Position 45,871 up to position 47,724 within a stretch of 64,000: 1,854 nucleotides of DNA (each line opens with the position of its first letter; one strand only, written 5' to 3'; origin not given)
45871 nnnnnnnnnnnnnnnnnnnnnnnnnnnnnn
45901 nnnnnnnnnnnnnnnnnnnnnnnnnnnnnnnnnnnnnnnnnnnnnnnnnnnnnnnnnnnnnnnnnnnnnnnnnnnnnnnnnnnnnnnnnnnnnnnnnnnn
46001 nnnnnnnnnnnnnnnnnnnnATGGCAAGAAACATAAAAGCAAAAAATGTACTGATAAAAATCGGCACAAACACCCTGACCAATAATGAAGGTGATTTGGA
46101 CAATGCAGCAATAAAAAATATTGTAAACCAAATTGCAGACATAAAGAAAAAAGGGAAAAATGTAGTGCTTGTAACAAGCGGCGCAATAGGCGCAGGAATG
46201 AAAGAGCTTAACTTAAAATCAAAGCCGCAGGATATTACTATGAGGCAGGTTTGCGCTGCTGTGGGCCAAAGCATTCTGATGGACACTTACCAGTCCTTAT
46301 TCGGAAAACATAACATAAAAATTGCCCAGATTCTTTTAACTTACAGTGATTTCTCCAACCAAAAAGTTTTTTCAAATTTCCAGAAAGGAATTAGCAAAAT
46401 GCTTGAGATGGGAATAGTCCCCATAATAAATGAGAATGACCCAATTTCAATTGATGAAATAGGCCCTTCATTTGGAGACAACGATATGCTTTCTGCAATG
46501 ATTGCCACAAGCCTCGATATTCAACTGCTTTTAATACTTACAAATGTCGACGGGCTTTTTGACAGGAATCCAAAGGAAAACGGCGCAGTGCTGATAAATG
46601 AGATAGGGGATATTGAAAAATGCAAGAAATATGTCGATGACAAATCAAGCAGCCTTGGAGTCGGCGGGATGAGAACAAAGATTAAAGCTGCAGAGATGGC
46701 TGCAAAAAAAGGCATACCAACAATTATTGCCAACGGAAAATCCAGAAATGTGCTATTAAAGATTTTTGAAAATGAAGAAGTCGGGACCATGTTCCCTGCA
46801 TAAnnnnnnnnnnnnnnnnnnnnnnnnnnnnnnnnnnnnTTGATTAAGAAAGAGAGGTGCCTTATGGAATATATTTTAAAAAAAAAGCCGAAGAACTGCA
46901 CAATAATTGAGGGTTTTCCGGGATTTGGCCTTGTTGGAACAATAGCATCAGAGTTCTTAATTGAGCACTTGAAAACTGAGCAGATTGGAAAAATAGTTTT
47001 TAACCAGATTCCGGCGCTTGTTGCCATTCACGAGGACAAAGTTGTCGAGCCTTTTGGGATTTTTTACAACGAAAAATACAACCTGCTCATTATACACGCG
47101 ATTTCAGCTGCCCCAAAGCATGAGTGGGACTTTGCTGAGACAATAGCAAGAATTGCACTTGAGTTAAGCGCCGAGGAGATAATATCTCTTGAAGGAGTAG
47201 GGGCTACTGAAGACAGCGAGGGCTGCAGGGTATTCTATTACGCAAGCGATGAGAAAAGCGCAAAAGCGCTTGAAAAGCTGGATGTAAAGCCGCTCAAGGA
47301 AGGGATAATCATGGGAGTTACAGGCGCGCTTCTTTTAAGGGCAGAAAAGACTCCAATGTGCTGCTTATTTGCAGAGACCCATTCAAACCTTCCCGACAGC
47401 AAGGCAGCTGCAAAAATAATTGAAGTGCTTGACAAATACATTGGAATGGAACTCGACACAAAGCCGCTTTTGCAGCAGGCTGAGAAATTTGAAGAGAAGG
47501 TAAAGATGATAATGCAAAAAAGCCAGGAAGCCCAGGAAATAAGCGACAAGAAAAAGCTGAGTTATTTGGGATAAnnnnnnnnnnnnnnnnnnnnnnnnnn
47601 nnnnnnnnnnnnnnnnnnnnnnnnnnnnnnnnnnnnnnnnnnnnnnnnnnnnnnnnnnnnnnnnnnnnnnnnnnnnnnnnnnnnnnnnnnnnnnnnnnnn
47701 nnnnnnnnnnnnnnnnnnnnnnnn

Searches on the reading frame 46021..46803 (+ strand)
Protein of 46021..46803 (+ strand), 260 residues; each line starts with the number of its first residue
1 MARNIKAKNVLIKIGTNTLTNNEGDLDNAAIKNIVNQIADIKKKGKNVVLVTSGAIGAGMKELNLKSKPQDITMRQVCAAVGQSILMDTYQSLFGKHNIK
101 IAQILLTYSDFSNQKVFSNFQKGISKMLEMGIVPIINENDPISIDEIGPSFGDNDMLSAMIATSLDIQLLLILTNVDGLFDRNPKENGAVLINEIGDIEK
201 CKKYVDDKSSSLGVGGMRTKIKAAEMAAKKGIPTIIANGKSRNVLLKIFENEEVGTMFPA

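Call 11: search_protein_families(library=pfam, proteins=[window:46021-46803:+], max_evalue=0.001)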
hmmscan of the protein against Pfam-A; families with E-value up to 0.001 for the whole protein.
window:46021-46803:+ (260 aa): 1 family
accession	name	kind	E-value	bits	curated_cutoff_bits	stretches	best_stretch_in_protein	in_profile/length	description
PF00696.33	AA_kinase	-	3.1e-48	165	24.9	1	10-238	3-234/234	Amino acid kinase family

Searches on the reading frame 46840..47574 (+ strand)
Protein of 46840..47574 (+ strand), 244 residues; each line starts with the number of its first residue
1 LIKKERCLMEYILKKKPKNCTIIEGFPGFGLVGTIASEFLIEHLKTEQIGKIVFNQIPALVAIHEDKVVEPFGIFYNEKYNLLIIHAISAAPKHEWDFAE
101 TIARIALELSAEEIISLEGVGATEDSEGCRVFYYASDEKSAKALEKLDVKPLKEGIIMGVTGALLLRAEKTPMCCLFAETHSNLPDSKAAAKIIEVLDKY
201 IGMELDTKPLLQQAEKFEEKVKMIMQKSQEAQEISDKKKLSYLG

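Call 11: search_protein_families(library=pfam, proteins=[window:46840-47574:+], max_evalue=0.001)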
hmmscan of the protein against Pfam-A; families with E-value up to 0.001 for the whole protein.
window:46840-47574:+ (244 aa): 1 family
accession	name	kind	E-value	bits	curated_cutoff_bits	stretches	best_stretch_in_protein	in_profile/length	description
PF09754.15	PAC2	-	3.9e-42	144.9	25.8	1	23-222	2-212/215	PAC2 family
